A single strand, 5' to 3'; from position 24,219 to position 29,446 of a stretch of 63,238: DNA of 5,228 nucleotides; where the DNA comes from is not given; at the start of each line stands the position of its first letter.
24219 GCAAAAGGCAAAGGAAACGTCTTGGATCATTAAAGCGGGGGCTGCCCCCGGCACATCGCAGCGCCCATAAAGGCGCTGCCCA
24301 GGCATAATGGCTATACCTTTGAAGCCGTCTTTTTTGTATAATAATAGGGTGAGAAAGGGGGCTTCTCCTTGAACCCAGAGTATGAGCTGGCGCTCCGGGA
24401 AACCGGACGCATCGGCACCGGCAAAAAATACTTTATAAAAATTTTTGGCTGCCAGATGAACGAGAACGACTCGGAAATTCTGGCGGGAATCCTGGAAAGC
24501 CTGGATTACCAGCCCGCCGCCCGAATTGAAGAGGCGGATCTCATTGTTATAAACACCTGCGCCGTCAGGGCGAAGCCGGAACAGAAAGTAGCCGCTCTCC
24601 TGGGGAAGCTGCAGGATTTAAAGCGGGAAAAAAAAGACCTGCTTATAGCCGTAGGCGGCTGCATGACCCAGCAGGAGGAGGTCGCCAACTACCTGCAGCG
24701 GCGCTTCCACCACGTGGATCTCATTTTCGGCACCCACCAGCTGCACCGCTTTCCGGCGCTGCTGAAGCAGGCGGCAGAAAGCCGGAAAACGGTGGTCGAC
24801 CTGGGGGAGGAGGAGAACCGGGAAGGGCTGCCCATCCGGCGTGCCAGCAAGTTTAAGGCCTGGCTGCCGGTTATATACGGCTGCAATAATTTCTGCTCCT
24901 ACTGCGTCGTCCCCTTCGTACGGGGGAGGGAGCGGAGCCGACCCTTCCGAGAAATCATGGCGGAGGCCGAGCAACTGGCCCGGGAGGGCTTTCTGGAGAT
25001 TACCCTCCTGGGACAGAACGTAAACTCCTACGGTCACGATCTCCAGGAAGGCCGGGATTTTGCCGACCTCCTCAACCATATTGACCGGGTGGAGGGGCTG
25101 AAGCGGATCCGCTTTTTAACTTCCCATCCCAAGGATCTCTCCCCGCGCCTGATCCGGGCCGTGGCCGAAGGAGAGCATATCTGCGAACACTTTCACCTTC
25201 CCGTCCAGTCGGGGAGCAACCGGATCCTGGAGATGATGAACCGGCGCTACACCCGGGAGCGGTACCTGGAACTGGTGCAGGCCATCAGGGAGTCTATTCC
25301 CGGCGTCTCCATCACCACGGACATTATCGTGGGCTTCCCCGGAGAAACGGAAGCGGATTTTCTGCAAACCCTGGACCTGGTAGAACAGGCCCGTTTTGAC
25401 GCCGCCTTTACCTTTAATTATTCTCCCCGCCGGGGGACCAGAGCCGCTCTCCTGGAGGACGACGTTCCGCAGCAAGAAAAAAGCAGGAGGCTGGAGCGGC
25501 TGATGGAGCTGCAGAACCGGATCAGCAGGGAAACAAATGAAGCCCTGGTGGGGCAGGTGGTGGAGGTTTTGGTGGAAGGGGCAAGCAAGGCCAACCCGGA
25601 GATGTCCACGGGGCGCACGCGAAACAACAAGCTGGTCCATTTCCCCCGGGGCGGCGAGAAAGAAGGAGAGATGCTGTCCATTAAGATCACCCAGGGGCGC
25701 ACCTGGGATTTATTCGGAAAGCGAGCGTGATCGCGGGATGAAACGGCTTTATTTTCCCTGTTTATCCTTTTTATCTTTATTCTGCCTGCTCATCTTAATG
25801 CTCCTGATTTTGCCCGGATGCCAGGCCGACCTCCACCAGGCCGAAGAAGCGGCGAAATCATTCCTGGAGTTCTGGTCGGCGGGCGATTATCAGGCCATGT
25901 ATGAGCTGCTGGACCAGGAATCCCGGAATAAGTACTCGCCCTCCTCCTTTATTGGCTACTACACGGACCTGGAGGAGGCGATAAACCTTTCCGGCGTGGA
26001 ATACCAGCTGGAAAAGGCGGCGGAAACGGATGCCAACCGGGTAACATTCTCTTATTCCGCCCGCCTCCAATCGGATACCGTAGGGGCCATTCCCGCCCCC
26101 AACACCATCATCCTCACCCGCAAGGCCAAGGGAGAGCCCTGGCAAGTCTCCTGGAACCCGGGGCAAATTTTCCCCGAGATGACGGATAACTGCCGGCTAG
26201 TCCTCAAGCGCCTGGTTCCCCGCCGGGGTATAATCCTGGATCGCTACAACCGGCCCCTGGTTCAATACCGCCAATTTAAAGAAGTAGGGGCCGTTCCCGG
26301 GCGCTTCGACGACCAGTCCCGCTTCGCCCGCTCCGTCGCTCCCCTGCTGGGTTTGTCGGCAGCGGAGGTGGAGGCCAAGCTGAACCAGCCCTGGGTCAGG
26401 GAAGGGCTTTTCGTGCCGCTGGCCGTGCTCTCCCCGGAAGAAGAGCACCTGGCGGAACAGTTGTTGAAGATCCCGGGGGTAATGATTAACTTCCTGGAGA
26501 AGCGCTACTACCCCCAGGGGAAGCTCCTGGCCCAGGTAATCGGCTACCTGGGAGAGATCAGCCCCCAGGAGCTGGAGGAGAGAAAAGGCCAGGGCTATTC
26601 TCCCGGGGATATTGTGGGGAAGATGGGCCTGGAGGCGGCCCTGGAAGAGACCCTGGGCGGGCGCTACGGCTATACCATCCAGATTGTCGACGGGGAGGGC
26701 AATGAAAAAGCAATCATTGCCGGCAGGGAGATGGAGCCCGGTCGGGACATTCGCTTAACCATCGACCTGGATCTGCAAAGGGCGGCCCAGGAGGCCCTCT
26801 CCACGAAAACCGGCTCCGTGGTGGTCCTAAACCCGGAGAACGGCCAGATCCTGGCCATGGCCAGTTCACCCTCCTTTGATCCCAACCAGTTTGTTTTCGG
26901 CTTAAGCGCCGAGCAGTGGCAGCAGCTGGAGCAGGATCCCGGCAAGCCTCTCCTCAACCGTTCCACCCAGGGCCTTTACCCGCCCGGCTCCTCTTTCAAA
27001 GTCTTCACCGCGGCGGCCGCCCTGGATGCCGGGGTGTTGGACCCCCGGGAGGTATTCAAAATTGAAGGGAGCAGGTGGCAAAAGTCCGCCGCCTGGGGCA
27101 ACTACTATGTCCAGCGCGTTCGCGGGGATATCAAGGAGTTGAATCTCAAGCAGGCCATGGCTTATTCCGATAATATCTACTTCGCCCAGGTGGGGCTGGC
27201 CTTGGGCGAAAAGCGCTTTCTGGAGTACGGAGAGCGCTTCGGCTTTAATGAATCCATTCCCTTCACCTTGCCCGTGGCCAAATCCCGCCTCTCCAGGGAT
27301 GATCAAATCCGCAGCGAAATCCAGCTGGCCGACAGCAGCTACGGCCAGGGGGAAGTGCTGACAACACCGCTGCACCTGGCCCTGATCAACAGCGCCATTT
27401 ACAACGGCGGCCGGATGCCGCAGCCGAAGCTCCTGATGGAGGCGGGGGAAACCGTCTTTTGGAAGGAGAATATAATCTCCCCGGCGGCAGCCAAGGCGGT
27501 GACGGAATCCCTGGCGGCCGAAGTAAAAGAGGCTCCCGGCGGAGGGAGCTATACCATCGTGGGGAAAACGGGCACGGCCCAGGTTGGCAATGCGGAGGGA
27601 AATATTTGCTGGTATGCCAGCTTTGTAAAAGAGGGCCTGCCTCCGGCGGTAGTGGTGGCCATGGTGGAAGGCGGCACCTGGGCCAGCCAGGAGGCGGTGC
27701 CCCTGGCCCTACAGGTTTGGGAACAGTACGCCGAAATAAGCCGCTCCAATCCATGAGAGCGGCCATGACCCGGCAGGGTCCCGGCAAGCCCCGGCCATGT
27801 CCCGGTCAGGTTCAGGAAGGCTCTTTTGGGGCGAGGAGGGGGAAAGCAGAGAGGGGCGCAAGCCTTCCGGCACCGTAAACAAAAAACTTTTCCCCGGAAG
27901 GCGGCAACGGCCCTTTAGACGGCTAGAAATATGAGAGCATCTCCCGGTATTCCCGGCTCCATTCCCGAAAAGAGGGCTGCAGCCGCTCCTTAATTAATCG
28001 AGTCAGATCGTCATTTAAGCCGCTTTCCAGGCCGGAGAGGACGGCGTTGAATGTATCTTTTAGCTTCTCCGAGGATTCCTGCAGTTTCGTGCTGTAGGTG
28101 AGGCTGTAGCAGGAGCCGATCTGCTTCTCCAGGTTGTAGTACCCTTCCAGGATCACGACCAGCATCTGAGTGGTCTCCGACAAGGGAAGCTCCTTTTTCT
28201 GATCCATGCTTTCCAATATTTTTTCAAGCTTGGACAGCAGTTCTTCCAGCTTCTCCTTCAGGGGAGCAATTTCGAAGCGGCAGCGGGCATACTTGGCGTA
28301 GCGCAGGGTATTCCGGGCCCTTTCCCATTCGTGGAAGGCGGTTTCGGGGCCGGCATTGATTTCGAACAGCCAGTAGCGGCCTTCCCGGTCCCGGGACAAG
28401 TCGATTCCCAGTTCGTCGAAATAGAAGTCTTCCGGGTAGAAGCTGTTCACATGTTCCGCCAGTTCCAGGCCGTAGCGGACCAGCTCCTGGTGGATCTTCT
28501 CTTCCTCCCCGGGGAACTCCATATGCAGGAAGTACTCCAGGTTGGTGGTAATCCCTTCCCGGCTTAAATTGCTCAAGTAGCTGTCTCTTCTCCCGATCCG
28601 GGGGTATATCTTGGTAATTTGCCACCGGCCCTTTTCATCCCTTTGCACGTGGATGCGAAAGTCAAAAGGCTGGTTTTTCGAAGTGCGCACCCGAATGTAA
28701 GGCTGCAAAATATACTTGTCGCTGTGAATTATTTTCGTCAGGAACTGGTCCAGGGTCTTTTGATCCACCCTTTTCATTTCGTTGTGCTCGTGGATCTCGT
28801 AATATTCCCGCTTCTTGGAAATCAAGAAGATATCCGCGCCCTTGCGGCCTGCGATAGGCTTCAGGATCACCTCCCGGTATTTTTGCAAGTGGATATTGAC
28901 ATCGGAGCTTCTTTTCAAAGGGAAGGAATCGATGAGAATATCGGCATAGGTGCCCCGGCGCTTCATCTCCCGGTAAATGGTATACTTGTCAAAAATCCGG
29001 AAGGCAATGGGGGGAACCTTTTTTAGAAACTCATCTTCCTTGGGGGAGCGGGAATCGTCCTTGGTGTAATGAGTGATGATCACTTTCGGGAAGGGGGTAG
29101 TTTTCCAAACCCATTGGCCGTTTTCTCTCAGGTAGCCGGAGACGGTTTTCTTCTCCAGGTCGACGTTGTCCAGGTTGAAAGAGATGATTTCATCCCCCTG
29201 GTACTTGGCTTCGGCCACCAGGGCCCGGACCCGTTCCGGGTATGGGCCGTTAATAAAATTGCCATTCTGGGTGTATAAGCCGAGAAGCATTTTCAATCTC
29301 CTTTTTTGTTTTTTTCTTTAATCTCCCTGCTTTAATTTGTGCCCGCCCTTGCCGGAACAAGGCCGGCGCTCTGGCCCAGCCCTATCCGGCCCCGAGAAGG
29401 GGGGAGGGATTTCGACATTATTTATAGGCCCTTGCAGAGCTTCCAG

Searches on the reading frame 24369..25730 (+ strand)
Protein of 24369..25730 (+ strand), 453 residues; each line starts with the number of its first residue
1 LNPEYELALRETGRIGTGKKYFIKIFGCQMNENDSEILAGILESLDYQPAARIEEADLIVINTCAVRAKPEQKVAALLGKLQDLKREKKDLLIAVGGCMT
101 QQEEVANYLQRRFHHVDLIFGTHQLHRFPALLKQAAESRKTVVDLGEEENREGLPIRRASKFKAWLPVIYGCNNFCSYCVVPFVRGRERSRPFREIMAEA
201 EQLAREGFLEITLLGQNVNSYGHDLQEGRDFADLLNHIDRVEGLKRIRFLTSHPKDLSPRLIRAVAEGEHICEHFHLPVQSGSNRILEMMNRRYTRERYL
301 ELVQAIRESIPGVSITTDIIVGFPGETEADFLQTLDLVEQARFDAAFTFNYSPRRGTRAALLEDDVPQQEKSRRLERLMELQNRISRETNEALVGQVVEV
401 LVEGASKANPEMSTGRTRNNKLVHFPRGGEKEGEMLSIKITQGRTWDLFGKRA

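Call 29: search_protein_families(library=pfam, proteins=[window:24369-25730:+], max_evalue=0.00001)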
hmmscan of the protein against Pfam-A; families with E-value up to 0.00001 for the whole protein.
window:24369-25730:+ (453 aa): 3 families
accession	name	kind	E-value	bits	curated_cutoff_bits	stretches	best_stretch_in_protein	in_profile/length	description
PF04055.27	Radical_SAM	-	6.8e-31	108.1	29.5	1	167-338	2-166/166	Radical SAM superfamily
PF00919.26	UPF0004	-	2e-27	95.5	27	1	20-121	1-98/98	Uncharacterized protein family UPF0004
PF01938.26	TRAM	-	1.3e-10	41.4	21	1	393-451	3-59/61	TRAM domain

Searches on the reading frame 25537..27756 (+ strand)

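Call 29: search_protein_families(library=pfam, proteins=[window:25537-27756:+], max_evalue=0.00001)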
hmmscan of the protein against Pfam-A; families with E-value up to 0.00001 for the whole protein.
window:25537-27756:+ (739 aa): 3 families
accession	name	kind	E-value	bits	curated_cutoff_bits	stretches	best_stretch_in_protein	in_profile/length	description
PF00905.27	Transpeptidase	-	6.1e-59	200.1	22.1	1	426-723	1-293/299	Penicillin binding protein transpeptidase domain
PF03717.20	PBP_dimer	-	7.1e-33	115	24.4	1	227-390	3-175/180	Penicillin-binding Protein dimerisation domain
PF05223.17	MecA_N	-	2.5e-14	54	22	1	101-218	1-116/117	NTF2-like N-terminal transpeptidase domain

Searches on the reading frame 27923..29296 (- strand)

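Call 65: search_protein_families(library=pfam, proteins=[window:27923-29296:-], max_evalue=0.00001)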
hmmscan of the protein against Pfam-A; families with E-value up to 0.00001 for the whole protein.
window:27923-29296:- (457 aa): 1 family
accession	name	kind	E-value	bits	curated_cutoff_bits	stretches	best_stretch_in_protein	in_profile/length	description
PF14398.11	ATPgrasp_YheCD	-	2.9e-53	181.2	26.8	1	98-331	6-249/255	YheC/D like ATP-grasp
